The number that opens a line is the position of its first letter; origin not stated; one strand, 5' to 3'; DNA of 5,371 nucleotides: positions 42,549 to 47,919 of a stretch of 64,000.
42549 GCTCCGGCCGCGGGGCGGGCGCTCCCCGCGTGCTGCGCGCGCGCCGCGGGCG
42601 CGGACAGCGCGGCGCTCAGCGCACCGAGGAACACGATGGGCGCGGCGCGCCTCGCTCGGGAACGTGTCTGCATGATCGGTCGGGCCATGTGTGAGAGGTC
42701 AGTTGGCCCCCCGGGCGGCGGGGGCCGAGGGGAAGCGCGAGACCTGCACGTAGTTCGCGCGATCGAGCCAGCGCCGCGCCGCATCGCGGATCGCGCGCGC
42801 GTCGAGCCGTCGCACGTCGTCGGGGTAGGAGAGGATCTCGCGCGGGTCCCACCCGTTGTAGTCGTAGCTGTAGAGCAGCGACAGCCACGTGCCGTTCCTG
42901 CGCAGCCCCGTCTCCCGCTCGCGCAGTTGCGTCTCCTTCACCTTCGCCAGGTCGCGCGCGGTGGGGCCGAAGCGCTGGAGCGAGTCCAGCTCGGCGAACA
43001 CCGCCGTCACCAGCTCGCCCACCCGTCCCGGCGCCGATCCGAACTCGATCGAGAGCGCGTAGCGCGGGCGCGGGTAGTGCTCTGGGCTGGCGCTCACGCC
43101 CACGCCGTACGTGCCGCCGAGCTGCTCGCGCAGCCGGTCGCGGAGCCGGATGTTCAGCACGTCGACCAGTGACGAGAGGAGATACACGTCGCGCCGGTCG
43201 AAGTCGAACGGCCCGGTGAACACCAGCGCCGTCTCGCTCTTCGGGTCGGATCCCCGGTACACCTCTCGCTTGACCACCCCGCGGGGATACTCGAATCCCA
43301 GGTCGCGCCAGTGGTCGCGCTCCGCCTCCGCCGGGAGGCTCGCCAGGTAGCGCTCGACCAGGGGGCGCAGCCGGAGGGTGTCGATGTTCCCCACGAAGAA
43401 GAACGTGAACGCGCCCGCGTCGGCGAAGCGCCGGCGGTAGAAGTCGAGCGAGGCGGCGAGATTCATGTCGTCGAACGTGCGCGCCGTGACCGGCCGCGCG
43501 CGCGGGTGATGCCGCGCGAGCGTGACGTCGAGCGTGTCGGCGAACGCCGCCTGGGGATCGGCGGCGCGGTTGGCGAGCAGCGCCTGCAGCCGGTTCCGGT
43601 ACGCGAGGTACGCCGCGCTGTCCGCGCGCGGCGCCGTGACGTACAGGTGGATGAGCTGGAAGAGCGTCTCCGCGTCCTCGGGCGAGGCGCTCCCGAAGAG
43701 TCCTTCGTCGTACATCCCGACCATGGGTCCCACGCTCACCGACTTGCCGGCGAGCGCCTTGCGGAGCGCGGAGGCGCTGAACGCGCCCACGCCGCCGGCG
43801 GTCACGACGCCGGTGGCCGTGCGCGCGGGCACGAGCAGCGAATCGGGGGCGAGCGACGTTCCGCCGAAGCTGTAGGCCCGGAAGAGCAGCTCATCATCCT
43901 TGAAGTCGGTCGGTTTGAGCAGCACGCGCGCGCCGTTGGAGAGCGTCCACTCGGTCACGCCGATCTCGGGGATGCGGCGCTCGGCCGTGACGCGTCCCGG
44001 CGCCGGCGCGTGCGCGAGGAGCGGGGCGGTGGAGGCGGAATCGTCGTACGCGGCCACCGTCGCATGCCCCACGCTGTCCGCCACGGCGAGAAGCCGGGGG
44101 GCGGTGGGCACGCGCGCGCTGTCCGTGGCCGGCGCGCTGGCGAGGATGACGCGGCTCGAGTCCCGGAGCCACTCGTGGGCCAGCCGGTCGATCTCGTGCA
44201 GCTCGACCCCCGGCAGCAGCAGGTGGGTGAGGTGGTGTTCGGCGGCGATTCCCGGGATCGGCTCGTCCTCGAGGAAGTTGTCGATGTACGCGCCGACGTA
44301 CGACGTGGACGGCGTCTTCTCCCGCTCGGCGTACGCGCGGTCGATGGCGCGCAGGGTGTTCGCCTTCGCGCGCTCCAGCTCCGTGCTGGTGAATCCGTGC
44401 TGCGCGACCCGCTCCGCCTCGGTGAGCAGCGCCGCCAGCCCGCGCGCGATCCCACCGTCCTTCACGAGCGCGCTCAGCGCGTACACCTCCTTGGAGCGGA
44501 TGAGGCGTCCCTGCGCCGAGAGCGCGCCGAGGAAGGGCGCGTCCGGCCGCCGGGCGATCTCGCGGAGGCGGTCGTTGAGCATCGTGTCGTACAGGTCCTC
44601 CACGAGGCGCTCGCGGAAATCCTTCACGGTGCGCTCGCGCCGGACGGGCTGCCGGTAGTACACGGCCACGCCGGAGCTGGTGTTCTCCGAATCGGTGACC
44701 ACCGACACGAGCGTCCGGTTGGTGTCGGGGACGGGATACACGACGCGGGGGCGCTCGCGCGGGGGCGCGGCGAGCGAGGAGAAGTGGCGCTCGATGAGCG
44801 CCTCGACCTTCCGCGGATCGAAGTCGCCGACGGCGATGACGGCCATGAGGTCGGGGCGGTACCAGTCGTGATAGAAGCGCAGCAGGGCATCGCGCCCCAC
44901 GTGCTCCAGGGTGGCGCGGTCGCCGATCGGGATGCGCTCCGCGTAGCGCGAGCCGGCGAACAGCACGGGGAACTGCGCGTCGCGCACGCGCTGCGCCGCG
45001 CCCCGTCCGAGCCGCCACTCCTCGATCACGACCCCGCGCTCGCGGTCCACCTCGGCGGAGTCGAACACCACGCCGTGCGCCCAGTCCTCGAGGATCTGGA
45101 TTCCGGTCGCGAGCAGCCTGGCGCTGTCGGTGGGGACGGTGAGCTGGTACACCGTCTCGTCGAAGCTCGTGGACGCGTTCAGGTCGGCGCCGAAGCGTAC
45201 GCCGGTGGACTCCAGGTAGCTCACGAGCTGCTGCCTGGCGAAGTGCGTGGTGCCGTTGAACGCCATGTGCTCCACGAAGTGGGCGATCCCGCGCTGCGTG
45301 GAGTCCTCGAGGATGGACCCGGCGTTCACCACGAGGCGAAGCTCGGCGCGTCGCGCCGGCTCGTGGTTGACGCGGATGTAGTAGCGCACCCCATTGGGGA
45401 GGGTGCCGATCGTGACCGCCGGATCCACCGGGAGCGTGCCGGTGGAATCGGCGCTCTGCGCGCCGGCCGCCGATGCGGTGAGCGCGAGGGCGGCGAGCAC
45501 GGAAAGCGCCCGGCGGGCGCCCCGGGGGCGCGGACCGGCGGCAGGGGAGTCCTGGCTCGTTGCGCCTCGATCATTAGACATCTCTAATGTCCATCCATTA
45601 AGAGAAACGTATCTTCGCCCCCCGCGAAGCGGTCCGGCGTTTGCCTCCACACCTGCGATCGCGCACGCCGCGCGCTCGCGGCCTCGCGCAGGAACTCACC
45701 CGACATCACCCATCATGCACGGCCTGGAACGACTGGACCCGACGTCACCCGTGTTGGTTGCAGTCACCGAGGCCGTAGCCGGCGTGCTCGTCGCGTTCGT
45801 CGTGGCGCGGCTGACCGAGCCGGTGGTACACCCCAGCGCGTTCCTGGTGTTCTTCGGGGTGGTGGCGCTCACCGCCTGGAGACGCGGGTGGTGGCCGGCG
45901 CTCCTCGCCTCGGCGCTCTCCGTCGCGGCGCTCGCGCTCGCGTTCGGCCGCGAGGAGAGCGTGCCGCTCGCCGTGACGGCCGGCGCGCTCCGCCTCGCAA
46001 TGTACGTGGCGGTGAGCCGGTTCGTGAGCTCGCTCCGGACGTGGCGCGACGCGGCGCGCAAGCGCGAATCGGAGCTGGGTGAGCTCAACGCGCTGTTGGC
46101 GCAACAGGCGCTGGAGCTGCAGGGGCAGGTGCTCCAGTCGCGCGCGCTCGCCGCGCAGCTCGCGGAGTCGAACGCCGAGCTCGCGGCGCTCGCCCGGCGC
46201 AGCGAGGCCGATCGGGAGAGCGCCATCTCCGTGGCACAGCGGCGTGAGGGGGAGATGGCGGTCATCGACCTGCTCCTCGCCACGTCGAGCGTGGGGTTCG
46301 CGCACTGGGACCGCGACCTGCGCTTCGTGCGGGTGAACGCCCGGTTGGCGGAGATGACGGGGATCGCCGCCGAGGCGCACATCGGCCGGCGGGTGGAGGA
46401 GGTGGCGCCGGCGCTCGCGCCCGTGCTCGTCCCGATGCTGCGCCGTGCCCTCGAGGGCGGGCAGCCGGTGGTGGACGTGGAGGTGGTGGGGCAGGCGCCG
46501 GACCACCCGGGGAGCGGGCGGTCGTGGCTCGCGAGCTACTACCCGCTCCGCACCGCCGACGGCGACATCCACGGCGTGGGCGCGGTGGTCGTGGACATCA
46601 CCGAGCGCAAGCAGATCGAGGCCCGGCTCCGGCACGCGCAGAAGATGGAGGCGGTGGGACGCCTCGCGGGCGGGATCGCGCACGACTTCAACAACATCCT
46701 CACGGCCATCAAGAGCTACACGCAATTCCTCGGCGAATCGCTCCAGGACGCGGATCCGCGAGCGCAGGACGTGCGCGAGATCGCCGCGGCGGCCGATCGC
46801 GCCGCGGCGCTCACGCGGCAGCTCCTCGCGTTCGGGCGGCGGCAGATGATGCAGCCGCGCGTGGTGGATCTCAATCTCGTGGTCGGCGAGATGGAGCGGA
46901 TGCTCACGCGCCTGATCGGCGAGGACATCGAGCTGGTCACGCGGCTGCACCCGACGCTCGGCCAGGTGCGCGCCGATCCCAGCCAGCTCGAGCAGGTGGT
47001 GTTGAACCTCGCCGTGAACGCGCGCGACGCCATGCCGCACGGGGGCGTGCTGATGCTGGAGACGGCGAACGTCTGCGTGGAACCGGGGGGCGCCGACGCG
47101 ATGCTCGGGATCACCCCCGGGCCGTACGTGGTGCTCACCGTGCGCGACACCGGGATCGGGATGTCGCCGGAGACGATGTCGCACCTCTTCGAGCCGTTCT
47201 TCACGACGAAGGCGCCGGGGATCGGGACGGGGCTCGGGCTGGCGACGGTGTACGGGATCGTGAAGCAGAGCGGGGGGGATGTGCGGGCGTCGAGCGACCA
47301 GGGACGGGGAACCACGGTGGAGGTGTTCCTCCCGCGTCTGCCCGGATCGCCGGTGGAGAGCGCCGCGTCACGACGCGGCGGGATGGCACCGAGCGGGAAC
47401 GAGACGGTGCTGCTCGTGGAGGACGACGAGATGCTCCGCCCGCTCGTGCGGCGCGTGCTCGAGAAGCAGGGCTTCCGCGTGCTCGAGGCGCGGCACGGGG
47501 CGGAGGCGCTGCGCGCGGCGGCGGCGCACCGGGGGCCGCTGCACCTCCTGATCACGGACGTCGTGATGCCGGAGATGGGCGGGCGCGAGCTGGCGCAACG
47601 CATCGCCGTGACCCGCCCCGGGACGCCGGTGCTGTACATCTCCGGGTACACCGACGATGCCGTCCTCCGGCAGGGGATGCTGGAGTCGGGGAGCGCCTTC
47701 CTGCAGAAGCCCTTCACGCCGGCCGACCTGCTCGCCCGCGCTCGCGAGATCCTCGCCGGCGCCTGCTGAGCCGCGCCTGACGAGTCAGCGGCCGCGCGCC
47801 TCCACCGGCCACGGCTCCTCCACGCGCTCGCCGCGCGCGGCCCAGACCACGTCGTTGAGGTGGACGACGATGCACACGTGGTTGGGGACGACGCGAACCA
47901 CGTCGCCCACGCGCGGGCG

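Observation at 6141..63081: Modular heptanucleotide-array palindromic elements occupy about half of the larger intergenic gaps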

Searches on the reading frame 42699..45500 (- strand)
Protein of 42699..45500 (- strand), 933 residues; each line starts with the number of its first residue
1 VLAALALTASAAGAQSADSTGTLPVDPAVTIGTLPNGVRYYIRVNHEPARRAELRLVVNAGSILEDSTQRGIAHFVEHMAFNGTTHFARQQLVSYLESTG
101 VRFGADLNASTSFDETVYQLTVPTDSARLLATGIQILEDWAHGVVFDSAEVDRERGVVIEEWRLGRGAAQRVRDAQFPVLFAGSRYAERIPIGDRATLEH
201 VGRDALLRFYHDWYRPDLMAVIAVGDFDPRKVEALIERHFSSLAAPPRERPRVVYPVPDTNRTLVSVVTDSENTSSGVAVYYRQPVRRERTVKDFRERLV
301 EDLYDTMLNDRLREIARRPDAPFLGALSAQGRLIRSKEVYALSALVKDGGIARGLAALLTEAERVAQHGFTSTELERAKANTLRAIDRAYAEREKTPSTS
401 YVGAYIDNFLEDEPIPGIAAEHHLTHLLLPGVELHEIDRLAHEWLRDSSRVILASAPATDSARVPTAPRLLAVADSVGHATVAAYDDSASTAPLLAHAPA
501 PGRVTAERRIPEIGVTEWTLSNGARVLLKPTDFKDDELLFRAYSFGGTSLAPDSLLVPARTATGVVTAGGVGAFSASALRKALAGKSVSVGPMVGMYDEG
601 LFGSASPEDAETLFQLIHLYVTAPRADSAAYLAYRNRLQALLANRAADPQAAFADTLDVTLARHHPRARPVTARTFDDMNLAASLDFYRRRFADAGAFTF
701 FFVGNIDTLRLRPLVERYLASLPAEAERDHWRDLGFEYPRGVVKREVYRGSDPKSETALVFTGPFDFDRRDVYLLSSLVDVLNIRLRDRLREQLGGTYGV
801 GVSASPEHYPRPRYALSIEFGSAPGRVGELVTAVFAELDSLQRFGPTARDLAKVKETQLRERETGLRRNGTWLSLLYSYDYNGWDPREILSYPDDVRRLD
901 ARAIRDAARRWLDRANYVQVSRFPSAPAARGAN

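Call 67: search_protein_families(library=pfam, proteins=[window:42699-45500:-], max_evalue=0.00001)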
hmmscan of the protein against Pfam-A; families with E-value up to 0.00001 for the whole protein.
window:42699-45500:- (933 aa): 2 families
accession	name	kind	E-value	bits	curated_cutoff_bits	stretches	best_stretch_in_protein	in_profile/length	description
PF05193.26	Peptidase_M16_C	-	4.9e-39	134.5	23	2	680-856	3-179/181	Peptidase M16 inactive domain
PF00675.25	Peptidase_M16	-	2.7e-26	92.7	22.3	1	45-161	6-115/149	Insulinase (Peptidase family M16)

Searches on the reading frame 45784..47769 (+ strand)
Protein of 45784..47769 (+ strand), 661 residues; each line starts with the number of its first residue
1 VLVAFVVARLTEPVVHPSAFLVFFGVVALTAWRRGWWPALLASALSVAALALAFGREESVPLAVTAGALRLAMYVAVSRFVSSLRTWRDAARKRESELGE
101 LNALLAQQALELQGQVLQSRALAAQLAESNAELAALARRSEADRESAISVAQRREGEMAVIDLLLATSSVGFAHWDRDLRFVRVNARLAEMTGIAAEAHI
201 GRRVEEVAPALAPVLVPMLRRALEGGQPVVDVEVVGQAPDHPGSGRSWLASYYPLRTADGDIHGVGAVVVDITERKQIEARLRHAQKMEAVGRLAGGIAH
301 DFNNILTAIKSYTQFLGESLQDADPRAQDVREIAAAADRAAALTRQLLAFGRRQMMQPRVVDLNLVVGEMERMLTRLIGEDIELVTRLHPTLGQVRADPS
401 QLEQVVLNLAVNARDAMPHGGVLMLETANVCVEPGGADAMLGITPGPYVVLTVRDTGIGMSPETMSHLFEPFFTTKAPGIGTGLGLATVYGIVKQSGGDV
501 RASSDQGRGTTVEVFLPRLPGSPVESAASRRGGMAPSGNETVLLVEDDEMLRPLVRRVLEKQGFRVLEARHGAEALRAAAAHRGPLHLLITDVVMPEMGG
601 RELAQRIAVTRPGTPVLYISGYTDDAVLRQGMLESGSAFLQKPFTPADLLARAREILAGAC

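Call 67: search_protein_families(library=pfam, proteins=[window:45784-47769:+], max_evalue=0.00001)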
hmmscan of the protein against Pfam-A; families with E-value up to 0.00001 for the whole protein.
window:45784-47769:+ (661 aa): 7 families
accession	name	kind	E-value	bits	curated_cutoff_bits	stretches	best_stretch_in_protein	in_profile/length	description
PF08448.16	PAS_4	-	8.2e-23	81.2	23.1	1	167-277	3-110/110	PAS fold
PF02518.31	HATPase_c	-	3.4e-22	79.4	26.4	1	398-518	2-109/111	Histidine kinase-, DNA gyrase B-, and HSP90-like ATPase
PF00072.30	Response_reg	-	1.7e-21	76.9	30.2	1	542-653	1-110/111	Response regulator receiver domain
PF00512.31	HisKA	-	2.6e-09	37.4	26.9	1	292-354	3-64/66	His Kinase A (phospho-acceptor) domain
PF13493.11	DUF4118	-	2.2e-07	31.1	28.4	1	2-92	9-98/107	Domain of unknown function (DUF4118)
PF13596.12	PAS_10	-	1e-06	29.8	22.1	1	162-273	2-106/106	PAS domain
PF00989.32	PAS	-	2.9e-06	27.7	22.6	1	163-272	5-113/113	PAS fold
